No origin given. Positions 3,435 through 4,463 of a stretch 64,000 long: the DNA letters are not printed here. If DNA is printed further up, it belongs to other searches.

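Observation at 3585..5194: Two intact, translationally coupled nuclease-like ORFs beside a dead methyltransferase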

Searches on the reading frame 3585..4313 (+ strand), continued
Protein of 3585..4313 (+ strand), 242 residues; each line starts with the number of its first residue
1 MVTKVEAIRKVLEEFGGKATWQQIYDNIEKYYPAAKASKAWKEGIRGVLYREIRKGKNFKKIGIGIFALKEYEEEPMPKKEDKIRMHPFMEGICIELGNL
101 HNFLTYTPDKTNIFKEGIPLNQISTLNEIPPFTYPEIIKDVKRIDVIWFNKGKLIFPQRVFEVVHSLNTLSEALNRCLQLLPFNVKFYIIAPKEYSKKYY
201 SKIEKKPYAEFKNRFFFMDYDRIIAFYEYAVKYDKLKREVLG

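Call 19: find_related_loci(query=A1, collection=genome_contigs, flank=6000)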
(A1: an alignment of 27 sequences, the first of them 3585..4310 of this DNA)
Query A1 (242 aa) in genome_contigs; peptide patterns used: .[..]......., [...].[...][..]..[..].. (x = any residue, [..] = any of these).
173 stretches matched a pattern; 118 encode a relative of the query (tblastn E <= 1e-3); the best 80 are kept; 80 distinct loci.
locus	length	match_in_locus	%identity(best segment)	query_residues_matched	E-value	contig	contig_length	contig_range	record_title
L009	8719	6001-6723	80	1-241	4e-132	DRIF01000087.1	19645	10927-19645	MAG TPA_asm: Thermoplasmatales archaeon isolate HyVt-387 HyVt-387_k295_196625, whole genome shotgun sequence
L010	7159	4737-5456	61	1-241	3e-97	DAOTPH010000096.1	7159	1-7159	MAG TPA_asm: Bacteroidota bacterium isolate AMR_MDS_2848 NODE_9127_length_7159_cov_3.819679, whole genome shotgun sequen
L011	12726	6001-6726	58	1-242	6e-97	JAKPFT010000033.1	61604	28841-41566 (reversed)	MAG: bacterium isolate JPMR_metabat.36 k141_826071, whole genome shotgun sequence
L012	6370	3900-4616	59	1-239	8e-96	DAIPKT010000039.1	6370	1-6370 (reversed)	MAG TPA_asm: bacterium isolate CTOTU21511 NODE_4666_length_6370_cov_10.836738, whole genome shotgun sequence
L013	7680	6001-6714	52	1-238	9e-92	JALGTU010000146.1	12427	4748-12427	MAG: Candidatus Zipacnadia bacterium isolate Meg22_1012_Bin_286 Meg22_1012_Bin_286_scaffold_46062, whole genome shotgun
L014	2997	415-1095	59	1-239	2e-91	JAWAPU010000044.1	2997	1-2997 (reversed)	MAG: Candidatus Nanoarchaeia archaeon isolate SZTDM-2_201709_bins_148 SZTDM-2_201709_bins_148_scaffold_44, whole genome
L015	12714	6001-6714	58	1-237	2e-89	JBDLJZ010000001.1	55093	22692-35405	MAG: Nanoarchaeota archaeon isolate MAG119 MAG119_1, whole genome shotgun sequence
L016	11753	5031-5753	56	1-241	4e-89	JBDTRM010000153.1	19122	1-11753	MAG: Bacteroidia bacterium isolate cluster3_bin.247 NODE_10301_length_19122_cov_9.387948, whole genome shotgun sequence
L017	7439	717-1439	56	1-241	2e-89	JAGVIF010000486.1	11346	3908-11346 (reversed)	MAG: Lentisphaeria bacterium isolate DeMMO1_3 c_000000003339, whole genome shotgun sequence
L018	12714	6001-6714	56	1-237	4e-89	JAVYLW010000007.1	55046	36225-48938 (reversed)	MAG: Candidatus Pacearchaeota archaeon isolate DPZ-2_202101_bins_140 DPZ-2_202101_bins_140_scaffold_7, whole genome shot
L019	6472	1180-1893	57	1-237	2e-87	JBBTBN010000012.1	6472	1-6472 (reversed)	MAG: Nanoarchaeota archaeon isolate H52-bin015_1 H52_bin015_1_000000000012, whole genome shotgun sequence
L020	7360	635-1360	53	1-242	1e-85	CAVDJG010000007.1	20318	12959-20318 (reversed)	Acidaminococcaceae bacterium isolate H07607-L1_cleanbin_000046 genome assembly, contig: Spades_H07607-L1_contig_914, who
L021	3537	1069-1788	54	2-241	9e-86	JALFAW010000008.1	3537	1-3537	MAG: Spirochaetia bacterium isolate SUG513 k141_164751, whole genome shotgun sequence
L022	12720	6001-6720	53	2-241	5e-85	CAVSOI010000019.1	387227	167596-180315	MAG: uncultured Cytophagales bacterium isolate MFD03250.bin.3.125 genome assembly, contig: contig_5188, whole genome sho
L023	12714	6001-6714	57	1-238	4e-85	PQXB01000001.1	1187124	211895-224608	MAG: Candidatus Methanophagaceae archaeon isolate G37ANME1 NODE_1_length_1187124_cov_56.3543, whole genome shotgun seque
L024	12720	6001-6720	54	2-241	3e-85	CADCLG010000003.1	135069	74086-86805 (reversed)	MAG: uncultured Spirochaetaceae bacterium isolate RUG14753 genome assembly, contig: RUG14753_asm_3, whole genome shotgun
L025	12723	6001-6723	53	2-242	1e-84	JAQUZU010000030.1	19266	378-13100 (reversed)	MAG: Candidatus Kapaibacterium sp. isolate STD2_268 NODE_10423_length_19266_cov_11.978787_Sandtown_D2, whole genome shot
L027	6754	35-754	50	2-241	3e-83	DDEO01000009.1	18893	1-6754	MAG TPA_asm: Bacteroidetes bacterium UBA1952 UBA1952_contig_116871, whole genome shotgun sequence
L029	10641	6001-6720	51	2-241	2e-82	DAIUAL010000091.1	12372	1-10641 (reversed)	MAG TPA_asm: Candidatus Kapaibacterium sp. isolate CTOTU1227 NODE_3715_length_12372_cov_6.445888, whole genome shotgun s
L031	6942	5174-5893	52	2-241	7e-82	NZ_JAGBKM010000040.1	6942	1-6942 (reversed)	Psychrobacter coccoides strain F1192 scaffold_40, whole genome shotgun sequence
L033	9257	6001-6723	50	1-241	3e-81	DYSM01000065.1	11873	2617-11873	MAG TPA_asm: Draconibacterium orientale isolate SulCav_PC08_3_8_40_26 SulCav_PC08-3_4561_length_11873_cov_15.877729, who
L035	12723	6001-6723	51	1-241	7e-81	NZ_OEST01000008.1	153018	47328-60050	Bacteroides cutis strain Marseille-P4118, whole genome shotgun sequence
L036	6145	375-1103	49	2-242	5e-81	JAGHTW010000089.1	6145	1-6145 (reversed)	MAG: Candidatus Prevotella equi isolate E4_23 c_000000148716, whole genome shotgun sequence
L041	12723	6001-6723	51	1-241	6e-80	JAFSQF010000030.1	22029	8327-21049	MAG: Bacteroidales bacterium isolate RGIG3374 Goat_Reticulum.Co__c498630, whole genome shotgun sequence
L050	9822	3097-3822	49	1-242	3e-76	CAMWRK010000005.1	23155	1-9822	MAG TPA_asm: uncultured Prevotellaceae bacterium isolate SRR14411281_bin.2_metawrap_v1.3_MAG genome assembly, contig: NO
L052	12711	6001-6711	49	2-239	4e-76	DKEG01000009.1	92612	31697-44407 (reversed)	MAG TPA_asm: Bacteroidales bacterium UBA6828 UBA6828_contig_573, whole genome shotgun sequence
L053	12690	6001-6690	48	2-231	6e-76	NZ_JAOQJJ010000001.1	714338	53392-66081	Bacteroides cellulolyticus strain Sanger_22 .13470_2_62.1, whole genome shotgun sequence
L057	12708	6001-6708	47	2-240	1e-74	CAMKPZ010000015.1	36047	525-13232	MAG: uncultured Bacteroidales bacterium isolate SRR12081301_bin.65_metaWRAP_v1.3_MAG genome assembly, contig: ERZ1228976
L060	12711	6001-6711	51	1-237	5e-74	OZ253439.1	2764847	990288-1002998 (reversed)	MAG: Polaribacter sp. isolate 30886e79-2a01-4a30-bda0-29c5fb841a62 genome assembly, chromosome: 1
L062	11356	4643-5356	47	2-237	2e-73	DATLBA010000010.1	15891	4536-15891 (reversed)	MAG TPA_asm: Phycisphaerae bacterium isolate SMAG_U14286 k141_2260965, whole genome shotgun sequence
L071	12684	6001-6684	51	1-228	3e-71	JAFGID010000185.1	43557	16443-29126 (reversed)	MAG: Ignavibacteriales bacterium isolate Zod_Metabat.179 k87_5615537, whole genome shotgun sequence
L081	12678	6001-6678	47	2-227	7e-67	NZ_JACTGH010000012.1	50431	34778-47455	Helicobacter pylori strain Arg-19RC1 Arg-19RC1_contig12, whole genome shotgun sequence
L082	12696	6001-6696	45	2-233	6e-67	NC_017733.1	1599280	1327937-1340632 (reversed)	Helicobacter pylori HUP-B14, complete sequence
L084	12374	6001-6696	45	2-233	1e-66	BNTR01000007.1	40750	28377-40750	Bacteroidia bacterium MS495-7 DNA, sequence007, whole genome shotgun sequence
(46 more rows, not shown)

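Call 21: predict_structure(alignment_id=A1)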
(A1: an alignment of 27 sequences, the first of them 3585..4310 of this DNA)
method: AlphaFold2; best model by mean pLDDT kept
length: 242 residues; sequences in the alignment: 27
mean_pLDDT: 91.3   pTM: 0.89
mean pLDDT of the five models: 91.3, 90.7, 84.5, 79.2, 76.2
residues with pLDDT >= 90: 181; 70-90: 52; 50-70: 9; < 50: 0
segments of 3 or more residues with pLDDT < 50: none
pLDDT, mean of each block of 10 residues (from residue 1): 91 97 95 90 91 92 94 92 92 97 93 93 90 65 93 90 93 91 93 96 94 96 96 80 63
secondary structure, 60 per line:
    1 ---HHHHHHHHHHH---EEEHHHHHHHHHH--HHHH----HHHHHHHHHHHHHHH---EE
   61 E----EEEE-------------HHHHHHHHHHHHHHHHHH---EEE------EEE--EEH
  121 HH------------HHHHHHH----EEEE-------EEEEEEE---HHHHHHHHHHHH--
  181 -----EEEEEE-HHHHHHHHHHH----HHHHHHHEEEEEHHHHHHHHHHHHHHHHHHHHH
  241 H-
elements in order: H4-14 E18-20 H21-30 H33-36 H41-55 E59-61 E66-69 H83-100 E104-106 E113-115 H135-141 E146-149 E157-163 H167-178 E186-191 H193-203 H208-214 E215-219 H220-241

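Call 26: fold_search(model_id=the predicted structure, library=pdb)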
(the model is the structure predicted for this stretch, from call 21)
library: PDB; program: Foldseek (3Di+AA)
matches with E <= 10: 468; with E <= 0.001: 0
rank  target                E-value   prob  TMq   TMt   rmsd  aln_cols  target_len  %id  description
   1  2ph7_B                1.0e-02  0.82  0.29  0.32  14.4       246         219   12  Crystal structure of AF2093 from Archaeoglobus fulgidus (released 2007-05-08)
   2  2ph7_A                1.2e-02  0.63  0.27  0.29  14.2       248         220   10  Crystal structure of AF2093 from Archaeoglobus fulgidus (released 2007-05-08)
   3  8rdn_D                8.7e-02  0.20  0.21  0.15  17.7       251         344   11  Holomycin methyltransferase DtpM with SAH and XRD-271 (released 2024-10-16)
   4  3dp7_A                1.4e-01  0.18  0.22  0.16  18.1       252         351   12  CRYSTAL STRUCTURE OF SAM-dependent methyltransferase from Bacteroides vulgatus ATCC 8482 (released 2008-07-29)
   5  8rdn_A                1.6e-01  0.16  0.22  0.16  18.6       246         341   12  Holomycin methyltransferase DtpM with SAH and XRD-271 (released 2024-10-16)
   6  7wdq_D                1.7e-01  0.18  0.21  0.16  17.4       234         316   12  DsyB in complex with SAM (released 2022-06-01)
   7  1yqa_MODEL_1_A        1.8e-01  0.99  0.27  0.69   6.0        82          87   13  Engineering the structural stability and functional properties of the GI domain into the intrinsically unfolde (released 2005-05-24)
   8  8rdn_C                1.8e-01  0.14  0.20  0.15  18.4       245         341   12  Holomycin methyltransferase DtpM with SAH and XRD-271 (released 2024-10-16)
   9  8pha_C                2.1e-01  0.12  0.20  0.11  18.4       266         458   10  O(S)-methyltransferase from Pleurotus sapidus (released 2024-03-27)
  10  8pha_A                2.3e-01  0.13  0.22  0.13  19.5       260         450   10  O(S)-methyltransferase from Pleurotus sapidus (released 2024-03-27)
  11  2r3s_B                2.5e-01  0.15  0.21  0.16  16.6       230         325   10  CRYSTAL STRUCTURE OF A PUTATIVE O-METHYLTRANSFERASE (NPUN_R0239) FROM NOSTOC PUNCTIFORME PCC 73102 AT 2.15 A RESOLUTIO (released 2007-09-11)
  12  7wdq_A                2.5e-01  0.12  0.20  0.15  18.6       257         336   11  DsyB in complex with SAM (released 2022-06-01)
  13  8har_A                2.7e-01  0.12  0.21  0.15  18.1       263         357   10  SAH-bound C-Methyltransferase Fur6 from Streptomyces sp. KO-3988 (released 2023-11-01)
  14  4p0p_B                3.2e-01  0.35  0.24  0.21   5.4       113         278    4  Crystal structure of Human Mus81-Eme1 in complex with 5'-flap DNA, and Mg2+ (released 2014-05-28)
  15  7wh9_B                3.4e-01  0.08  0.19  0.10  17.7       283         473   13  holo structure of emodin 1-OH O-methyltransferase complex with emodin and S-Adenosyl-L-homocysteine (released 2023-01-11)
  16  1ust_MODEL_1_A        3.9e-01  0.93  0.27  0.64   5.4        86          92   17  YEAST HISTONE H1 GLOBULAR DOMAIN I, HHO1P GI, SOLUTION NMR STRUCTURES (released 2004-04-01)
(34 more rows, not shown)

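Call 28: find_encoding_contigs(protein=P0001, flank=3000, max_places=4)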
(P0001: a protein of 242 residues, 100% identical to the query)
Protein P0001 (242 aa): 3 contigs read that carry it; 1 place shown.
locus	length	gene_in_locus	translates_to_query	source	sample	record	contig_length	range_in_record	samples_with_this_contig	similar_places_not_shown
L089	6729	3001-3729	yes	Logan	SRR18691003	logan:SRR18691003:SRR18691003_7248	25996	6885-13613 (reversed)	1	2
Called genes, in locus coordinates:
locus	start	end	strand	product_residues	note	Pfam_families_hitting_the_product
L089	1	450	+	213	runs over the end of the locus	PF00834:Ribul_P_3_epim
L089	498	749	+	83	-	PF00886:Ribosomal_S16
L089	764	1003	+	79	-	PF13083:KH_KhpA-B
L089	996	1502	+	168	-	PF01782:RimM, PF05239:PRC (weak), PF24986:PRC_RimM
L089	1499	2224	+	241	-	PF01746:tRNA_m1G_MT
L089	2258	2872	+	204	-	PF01555:N6_N4_Mtase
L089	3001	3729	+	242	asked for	PF27126:NmeDI_C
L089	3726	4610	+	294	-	PF09520:HinfI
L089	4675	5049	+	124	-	PF01245:Ribosomal_L19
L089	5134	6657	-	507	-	PF18962:Por_Secre_tail (faint)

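Call 29: find_encoding_contigs(protein=P0002, flank=5000, max_places=3)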
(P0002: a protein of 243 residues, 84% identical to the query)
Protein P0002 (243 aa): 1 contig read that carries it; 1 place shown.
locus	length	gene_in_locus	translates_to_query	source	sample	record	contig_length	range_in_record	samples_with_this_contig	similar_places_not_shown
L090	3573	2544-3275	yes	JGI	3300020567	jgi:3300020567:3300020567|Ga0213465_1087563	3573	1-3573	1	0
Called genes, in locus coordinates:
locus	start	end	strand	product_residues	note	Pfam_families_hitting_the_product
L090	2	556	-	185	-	?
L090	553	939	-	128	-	PF22636:FlK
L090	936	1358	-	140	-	PF00329:Complex1_30kDa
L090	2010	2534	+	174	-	PF01555:N6_N4_Mtase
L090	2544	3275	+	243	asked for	PF27126:NmeDI_C (weak)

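Call 30: find_encoding_contigs(protein=P0006, flank=5000, max_places=3)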
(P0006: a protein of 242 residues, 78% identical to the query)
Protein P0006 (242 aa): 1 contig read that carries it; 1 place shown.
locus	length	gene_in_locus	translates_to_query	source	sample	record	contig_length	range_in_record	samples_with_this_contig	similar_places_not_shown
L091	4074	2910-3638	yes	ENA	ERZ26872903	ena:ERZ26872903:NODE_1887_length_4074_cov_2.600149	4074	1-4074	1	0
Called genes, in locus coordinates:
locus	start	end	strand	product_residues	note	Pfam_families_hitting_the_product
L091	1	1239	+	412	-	?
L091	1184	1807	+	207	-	PF00109:ketoacyl-synt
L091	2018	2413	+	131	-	PF02801:Ketoacyl-synt_C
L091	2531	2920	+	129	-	-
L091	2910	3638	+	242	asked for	PF27126:NmeDI_C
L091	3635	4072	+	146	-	?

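Call 40: search_protein_families(library=pfam, alignment_id=A3, max_evalue=0.001)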
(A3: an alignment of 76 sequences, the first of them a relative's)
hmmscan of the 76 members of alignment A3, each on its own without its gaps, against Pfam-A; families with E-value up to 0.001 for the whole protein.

A. member 1, L009:5054-6001:+ (315 aa): 2 families
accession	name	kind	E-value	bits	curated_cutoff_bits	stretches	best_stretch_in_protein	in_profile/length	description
PF01555.25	N6_N4_Mtase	-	5.7e-54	183.8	26.7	1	64-286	2-220/221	DNA methylase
PF03602.21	Cons_hypoth95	-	2.5e-06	27.7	24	0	43-76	92-127/182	Conserved hypothetical protein 95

B. families by the number of members that match (of 76 scanned): 43 families (the first 25 are shown)
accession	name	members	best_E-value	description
PF01555.25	N6_N4_Mtase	19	6e-71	DNA methylase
PF09520.16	RE_TdeIII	12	2.4e-37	Type II restriction endonuclease, TdeIII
PF02086.21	MethyltransfD12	9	1.3e-31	D12 class N6 adenine-specific DNA methyltransferase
PF13847.12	Methyltransf_31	4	8.7e-11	Methyltransferase domain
PF08241.18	Methyltransf_11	3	2.7e-20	Methyltransferase domain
PF03602.21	Cons_hypoth95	3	2.5e-06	Conserved hypothetical protein 95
PF03358.20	FMN_red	2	1.9e-32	NADPH-dependent FMN reductase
PF04851.21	ResIII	2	6.7e-28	Type III restriction enzyme, res subunit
PF00271.37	Helicase_C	2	2e-16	Helicase conserved C-terminal domain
PF13649.12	Methyltransf_25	2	2.2e-15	Methyltransferase domain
PF00270.35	DEAD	2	2.5e-13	DEAD/DEAH box helicase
PF18766.7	SWI2_SNF2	2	5.7e-12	SWI2/SNF2 ATPase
PF02525.22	Flavodoxin_2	2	6.3e-08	Flavodoxin-like fold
PF02384.22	N6_Mtase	2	2.5e-06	N-6 DNA Methylase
PF02867.20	Ribonuc_red_lgC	1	1.5e-161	Ribonucleotide reductase, barrel domain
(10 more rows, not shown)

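Call 41: search_protein_families(library=pfam, alignment_id=A4, max_evalue=0.001)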
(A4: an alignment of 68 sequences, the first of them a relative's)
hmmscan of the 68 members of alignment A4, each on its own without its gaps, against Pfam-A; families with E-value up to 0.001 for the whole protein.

A. member 1, L009:6726-7625:+ (299 aa): 0 families

B. families by the number of members that match (of 68 scanned): 45 families (the first 25 are shown)
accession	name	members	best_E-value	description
PF09491.16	RE_AlwI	10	1.6e-60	AlwI restriction endonuclease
PF01555.25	N6_N4_Mtase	6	4e-65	DNA methylase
PF02086.21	MethyltransfD12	4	1.8e-29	D12 class N6 adenine-specific DNA methyltransferase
PF00593.30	TonB_dep_Rec_b-barrel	3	6.1e-41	TonB dependent receptor-like, beta-barrel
PF07715.20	Plug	3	1.7e-24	TonB-dependent Receptor Plug Domain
PF13715.12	CarbopepD_reg_2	2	1.4e-22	CarboxypepD_reg-like domain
PF13620.12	CarboxypepD_reg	2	4.8e-15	Carboxypeptidase regulatory-like domain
PF02498.22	Bro-N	2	1.6e-14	BRO family, N-terminal domain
PF13306.12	LRR_5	1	1.1e-108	BspA type Leucine rich repeat region (6 copies)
PF13310.11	Virulence_RhuM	1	6.8e-104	Virulence protein RhuM family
PF00268.27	Ribonuc_red_sm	1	1.1e-86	Ribonucleotide reductase, small chain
PF06250.17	YhcG_C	1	2.6e-52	YhcG PDDEXK nuclease domain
PF07479.19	NAD_Gly3P_dh_C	1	3.8e-49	NAD-dependent glycerol-3-phosphate dehydrogenase C-terminus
PF00884.28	Sulfatase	1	4.5e-43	Sulfatase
PF04402.19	SIMPL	1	1.3e-41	Protein of unknown function (DUF541)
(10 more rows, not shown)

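Call 42: list_cluster_members(proteins=[L082:6001-6735:+, L053:6001-6720:+, L035:6001-6723:+, L031:5174-5893:+])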
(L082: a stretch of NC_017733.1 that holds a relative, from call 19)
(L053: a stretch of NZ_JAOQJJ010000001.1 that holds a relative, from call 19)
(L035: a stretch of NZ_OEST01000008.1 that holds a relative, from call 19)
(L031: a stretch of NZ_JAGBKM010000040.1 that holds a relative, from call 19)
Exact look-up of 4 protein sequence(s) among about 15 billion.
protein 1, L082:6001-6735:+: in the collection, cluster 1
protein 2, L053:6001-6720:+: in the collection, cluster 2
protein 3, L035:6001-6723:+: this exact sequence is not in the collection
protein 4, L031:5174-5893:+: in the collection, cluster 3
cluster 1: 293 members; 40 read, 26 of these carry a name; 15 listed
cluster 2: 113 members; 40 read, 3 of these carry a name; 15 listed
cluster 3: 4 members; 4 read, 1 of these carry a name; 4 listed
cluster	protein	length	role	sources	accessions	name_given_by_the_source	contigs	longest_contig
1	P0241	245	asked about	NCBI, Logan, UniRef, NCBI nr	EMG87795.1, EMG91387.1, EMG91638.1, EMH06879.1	hypothetical protein [Helicobacter pylori] | hypothetical protein n=1 Tax=Helicobacter pylori TaxID=210 RepID=UPI0002BC0C5C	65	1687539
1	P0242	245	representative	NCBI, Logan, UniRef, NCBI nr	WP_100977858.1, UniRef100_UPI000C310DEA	hypothetical protein [Helicobacter pylori] | hypothetical protein n=1 Tax=Helicobacter pylori TaxID=210 RepID=UPI000C310DEA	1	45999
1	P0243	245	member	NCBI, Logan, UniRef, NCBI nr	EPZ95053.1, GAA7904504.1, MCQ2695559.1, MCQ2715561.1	hypothetical protein ACLGB2_03580 [Helicobacter pylori] | hypothetical protein n=1 Tax=Helicobacter pylori TaxID=210 RepID=UPI0003AC5CF8 | hypothetical protein [Helicobacter pylori]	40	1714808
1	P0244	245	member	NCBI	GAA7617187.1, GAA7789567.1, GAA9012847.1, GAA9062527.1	hypothetical protein HpHA119_08760 [Helicobacter pylori]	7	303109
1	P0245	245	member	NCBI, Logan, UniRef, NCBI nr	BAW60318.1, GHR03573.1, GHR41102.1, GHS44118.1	hypothetical protein JP0125_04350 [Helicobacter pylori] | hypothetical protein n=1 Tax=Helicobacter pylori TaxID=210 RepID=UPI00095826D4 | hypothetical protein [Helicobacter pylori]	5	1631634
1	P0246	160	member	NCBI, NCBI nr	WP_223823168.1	hypothetical protein [Helicobacter pylori]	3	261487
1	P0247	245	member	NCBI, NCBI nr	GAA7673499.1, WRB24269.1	hypothetical protein KVK50_06340 [Helicobacter pylori]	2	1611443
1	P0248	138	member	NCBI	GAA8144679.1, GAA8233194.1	hypothetical protein HpDR137_11490 [Helicobacter pylori]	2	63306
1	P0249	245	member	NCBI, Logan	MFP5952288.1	hypothetical protein ACLF8M_05865 [Helicobacter pylori]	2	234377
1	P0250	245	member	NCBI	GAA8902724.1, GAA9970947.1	hypothetical protein VN0944_00870 [Helicobacter pylori]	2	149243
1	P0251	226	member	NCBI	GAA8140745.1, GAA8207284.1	hypothetical protein NP0150_13270 [Helicobacter pylori]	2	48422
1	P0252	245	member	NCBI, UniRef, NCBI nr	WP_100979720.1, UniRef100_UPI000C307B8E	hypothetical protein [Helicobacter pylori] | hypothetical protein n=1 Tax=Helicobacter pylori TaxID=210 RepID=UPI000C307B8E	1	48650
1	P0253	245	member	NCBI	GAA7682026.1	hypothetical protein JP0150_07220 [Helicobacter pylori]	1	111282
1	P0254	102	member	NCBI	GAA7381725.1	hypothetical protein BD0136_14780 [Helicobacter pylori]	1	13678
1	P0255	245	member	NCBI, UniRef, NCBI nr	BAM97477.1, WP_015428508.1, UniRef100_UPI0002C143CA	hypothetical protein HPOK310_0049 [Helicobacter pylori OK310] | hypothetical protein n=1 Tax=Helicobacter pylori TaxID=210 RepID=UPI0002C143CA | hypothetical protein [Helicobacter pylori]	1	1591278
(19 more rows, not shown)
